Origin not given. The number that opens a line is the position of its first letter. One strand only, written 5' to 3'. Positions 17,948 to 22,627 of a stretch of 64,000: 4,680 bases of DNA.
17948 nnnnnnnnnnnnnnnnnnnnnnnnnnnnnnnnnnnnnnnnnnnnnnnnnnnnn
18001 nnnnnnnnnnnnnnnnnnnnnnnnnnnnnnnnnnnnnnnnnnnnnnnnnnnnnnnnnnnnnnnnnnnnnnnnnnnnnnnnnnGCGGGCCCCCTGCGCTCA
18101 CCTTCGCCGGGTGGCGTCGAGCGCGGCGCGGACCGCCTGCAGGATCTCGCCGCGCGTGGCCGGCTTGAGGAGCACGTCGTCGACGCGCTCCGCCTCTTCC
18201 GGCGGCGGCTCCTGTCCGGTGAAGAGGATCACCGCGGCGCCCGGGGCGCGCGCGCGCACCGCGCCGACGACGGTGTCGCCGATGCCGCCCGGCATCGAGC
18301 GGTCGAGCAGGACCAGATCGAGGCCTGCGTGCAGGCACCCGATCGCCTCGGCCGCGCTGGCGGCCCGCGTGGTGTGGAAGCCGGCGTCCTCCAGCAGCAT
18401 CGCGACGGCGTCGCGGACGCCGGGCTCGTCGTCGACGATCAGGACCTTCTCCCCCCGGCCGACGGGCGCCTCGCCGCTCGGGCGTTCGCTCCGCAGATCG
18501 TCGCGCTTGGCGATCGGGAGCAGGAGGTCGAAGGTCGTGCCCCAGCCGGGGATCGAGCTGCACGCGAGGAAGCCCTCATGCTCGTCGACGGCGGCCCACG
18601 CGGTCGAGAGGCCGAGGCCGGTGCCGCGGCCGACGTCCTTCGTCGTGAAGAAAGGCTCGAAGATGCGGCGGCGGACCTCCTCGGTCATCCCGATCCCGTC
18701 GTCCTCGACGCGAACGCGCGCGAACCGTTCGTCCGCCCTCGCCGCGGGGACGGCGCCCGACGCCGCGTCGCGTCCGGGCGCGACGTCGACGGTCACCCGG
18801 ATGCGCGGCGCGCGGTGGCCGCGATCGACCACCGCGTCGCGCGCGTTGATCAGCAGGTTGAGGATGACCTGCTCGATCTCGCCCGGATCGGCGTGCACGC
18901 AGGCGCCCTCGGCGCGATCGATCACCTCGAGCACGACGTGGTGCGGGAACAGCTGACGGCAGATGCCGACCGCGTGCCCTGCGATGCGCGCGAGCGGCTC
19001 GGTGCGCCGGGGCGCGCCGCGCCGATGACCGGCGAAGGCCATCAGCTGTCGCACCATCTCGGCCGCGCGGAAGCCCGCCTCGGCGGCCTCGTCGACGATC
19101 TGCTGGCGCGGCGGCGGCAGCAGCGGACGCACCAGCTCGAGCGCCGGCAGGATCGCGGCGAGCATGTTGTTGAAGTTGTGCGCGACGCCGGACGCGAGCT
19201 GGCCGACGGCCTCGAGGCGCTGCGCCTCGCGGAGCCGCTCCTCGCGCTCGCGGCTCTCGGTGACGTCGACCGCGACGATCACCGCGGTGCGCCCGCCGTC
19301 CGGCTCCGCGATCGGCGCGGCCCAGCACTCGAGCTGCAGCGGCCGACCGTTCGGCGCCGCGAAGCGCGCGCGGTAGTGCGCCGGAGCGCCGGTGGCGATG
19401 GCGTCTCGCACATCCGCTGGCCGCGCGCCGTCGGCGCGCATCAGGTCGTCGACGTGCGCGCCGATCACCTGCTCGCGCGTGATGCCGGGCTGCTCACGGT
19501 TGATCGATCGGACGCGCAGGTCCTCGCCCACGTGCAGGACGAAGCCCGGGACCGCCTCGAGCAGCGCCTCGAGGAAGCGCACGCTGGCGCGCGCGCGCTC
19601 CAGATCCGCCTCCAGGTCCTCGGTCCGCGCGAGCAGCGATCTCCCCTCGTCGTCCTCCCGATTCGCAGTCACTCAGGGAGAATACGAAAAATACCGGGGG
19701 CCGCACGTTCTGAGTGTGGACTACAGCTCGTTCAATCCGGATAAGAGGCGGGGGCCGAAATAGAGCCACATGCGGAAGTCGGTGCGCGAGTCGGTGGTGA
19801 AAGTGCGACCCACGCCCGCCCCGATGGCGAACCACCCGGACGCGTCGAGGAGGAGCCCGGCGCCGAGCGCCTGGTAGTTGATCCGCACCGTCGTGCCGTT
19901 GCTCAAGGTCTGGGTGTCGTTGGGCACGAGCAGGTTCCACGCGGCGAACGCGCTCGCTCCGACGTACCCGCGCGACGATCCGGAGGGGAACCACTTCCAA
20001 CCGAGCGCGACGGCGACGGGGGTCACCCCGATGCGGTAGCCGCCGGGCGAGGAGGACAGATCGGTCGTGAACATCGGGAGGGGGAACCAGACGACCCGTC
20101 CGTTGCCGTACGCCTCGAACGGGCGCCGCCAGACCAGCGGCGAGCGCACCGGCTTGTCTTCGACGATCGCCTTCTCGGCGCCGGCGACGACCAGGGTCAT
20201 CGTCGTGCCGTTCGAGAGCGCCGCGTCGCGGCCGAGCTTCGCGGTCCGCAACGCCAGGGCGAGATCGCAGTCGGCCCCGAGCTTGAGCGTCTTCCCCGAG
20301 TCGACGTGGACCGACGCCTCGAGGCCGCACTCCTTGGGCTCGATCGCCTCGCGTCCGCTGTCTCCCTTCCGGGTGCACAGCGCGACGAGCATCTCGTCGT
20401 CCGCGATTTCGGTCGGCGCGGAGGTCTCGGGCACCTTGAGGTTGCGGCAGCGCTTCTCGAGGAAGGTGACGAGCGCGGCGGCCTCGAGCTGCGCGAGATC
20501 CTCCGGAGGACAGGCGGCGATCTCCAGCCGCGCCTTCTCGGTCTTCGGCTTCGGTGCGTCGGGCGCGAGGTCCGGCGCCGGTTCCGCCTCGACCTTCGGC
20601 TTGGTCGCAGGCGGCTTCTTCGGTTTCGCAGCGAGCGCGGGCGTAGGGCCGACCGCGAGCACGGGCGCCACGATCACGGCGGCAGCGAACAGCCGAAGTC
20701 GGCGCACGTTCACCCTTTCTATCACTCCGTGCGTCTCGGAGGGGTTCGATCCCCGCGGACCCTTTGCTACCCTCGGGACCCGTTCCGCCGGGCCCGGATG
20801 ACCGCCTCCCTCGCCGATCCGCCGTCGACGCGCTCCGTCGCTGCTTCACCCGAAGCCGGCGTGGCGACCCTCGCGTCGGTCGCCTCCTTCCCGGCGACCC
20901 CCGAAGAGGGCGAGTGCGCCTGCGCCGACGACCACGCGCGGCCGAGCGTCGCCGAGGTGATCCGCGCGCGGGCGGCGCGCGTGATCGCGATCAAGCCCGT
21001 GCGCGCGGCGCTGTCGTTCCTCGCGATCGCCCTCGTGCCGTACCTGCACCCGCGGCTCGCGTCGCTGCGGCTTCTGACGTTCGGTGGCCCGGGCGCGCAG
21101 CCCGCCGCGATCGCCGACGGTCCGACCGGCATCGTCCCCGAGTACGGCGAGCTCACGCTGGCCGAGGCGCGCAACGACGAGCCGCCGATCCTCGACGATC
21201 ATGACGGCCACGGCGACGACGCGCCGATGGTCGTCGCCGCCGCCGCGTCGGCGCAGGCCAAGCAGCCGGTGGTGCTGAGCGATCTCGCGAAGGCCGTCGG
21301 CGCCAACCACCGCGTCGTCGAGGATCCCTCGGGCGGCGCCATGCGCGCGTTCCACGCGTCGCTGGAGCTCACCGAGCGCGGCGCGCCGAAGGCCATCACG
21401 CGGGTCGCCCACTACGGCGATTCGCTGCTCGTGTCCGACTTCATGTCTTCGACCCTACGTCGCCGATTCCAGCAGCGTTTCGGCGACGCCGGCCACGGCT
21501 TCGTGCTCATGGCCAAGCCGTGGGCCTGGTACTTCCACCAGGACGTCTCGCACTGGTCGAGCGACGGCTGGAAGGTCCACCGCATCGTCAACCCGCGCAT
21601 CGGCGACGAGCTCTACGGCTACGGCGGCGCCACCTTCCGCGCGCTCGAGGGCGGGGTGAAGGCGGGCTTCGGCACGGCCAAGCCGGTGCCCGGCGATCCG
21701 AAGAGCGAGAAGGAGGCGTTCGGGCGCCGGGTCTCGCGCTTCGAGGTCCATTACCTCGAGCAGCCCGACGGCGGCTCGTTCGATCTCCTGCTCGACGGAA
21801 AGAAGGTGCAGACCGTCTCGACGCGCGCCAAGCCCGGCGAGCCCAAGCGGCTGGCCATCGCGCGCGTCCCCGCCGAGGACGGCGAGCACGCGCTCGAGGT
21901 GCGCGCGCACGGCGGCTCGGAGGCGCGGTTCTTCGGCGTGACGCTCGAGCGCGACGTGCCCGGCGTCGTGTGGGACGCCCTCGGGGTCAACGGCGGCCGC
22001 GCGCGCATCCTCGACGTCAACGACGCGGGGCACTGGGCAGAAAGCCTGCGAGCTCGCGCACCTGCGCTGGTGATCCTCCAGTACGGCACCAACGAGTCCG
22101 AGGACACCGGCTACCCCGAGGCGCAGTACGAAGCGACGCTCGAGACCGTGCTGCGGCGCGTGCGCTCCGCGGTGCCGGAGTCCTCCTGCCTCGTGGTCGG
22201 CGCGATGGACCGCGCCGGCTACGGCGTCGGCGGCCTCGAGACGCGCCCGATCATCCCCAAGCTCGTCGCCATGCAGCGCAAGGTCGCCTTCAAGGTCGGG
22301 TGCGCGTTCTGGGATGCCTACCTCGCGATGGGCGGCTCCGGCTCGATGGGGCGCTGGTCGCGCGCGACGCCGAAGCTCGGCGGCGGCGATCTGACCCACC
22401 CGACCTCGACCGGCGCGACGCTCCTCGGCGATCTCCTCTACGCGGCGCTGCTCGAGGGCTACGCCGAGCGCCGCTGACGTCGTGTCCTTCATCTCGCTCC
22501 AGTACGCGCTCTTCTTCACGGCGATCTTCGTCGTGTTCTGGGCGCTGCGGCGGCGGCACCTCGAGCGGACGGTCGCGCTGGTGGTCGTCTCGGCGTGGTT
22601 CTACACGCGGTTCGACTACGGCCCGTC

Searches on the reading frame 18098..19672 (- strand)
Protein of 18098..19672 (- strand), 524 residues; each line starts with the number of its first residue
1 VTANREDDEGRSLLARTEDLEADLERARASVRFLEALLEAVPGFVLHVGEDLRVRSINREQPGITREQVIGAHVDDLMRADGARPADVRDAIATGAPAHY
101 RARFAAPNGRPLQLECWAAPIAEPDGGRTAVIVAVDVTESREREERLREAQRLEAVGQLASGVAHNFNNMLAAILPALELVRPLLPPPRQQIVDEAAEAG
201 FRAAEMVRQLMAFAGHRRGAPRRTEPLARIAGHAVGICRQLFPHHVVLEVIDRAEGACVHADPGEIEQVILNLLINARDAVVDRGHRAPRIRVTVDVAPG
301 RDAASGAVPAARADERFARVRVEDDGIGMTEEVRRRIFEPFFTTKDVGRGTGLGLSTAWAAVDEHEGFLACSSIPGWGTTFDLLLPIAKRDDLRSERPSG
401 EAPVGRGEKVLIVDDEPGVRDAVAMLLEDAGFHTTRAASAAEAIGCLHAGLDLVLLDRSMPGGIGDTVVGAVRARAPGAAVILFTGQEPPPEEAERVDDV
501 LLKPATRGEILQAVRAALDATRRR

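Call 51: search_protein_families(library=pfam, proteins=[window:18098-19672:-], max_evalue=0.01)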
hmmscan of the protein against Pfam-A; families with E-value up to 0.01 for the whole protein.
window:18098-19672:- (524 aa): 6 families
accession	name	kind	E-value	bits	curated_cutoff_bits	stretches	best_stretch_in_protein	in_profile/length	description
PF02518.31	HATPase_c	-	9.8e-19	68.3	26.4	1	262-388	2-110/111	Histidine kinase-, DNA gyrase B-, and HSP90-like ATPase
PF00072.30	Response_reg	-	1.1e-14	55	30.2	1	410-515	1-111/111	Response regulator receiver domain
PF08448.16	PAS_4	-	4.1e-08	33.9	23.1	1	38-142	1-110/110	PAS fold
PF13426.13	PAS_9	-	8.7e-05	23.2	27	1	63-139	25-103/103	PAS domain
PF00512.31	HisKA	-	0.00025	21.5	26.9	1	156-214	2-61/66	His Kinase A (phospho-acceptor) domain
PF00989.32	PAS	-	0.00037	20.9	22.6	1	33-134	2-109/113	PAS fold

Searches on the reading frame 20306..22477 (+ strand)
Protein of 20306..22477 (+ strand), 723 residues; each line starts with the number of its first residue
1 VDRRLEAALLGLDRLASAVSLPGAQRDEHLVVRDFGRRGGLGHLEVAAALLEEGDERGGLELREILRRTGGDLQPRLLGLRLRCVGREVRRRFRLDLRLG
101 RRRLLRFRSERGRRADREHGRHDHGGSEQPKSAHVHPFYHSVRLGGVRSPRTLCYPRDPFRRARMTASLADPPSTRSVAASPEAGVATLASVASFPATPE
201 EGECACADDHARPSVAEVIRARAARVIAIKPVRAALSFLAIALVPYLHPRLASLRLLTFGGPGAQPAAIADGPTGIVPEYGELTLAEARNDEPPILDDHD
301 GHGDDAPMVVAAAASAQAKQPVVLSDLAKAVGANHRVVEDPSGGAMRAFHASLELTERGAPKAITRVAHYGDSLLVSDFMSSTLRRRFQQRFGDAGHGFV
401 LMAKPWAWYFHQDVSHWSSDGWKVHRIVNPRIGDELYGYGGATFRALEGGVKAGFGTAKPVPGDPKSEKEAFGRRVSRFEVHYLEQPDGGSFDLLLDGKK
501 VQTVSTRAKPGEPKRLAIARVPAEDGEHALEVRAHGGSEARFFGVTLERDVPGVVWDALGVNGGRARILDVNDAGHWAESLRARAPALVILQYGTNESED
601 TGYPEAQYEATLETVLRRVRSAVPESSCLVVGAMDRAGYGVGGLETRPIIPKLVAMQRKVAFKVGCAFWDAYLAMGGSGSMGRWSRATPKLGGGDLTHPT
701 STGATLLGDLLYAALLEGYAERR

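Call 51: search_protein_families(library=pfam, proteins=[window:20306-22477:+], max_evalue=0.01)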
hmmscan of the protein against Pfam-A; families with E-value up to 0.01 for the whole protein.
window:20306-22477:+ (723 aa): 2 families
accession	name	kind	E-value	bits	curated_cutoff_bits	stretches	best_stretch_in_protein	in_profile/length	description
PF13472.12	Lipase_GDSL_2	-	1.3e-11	45.8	32.9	1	536-704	16-176/178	GDSL-like Lipase/Acylhydrolase family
PF00657.28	Lipase_GDSL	-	0.0081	16.8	23.6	0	578-626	72-117/208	GDSL-like Lipase/Acylhydrolase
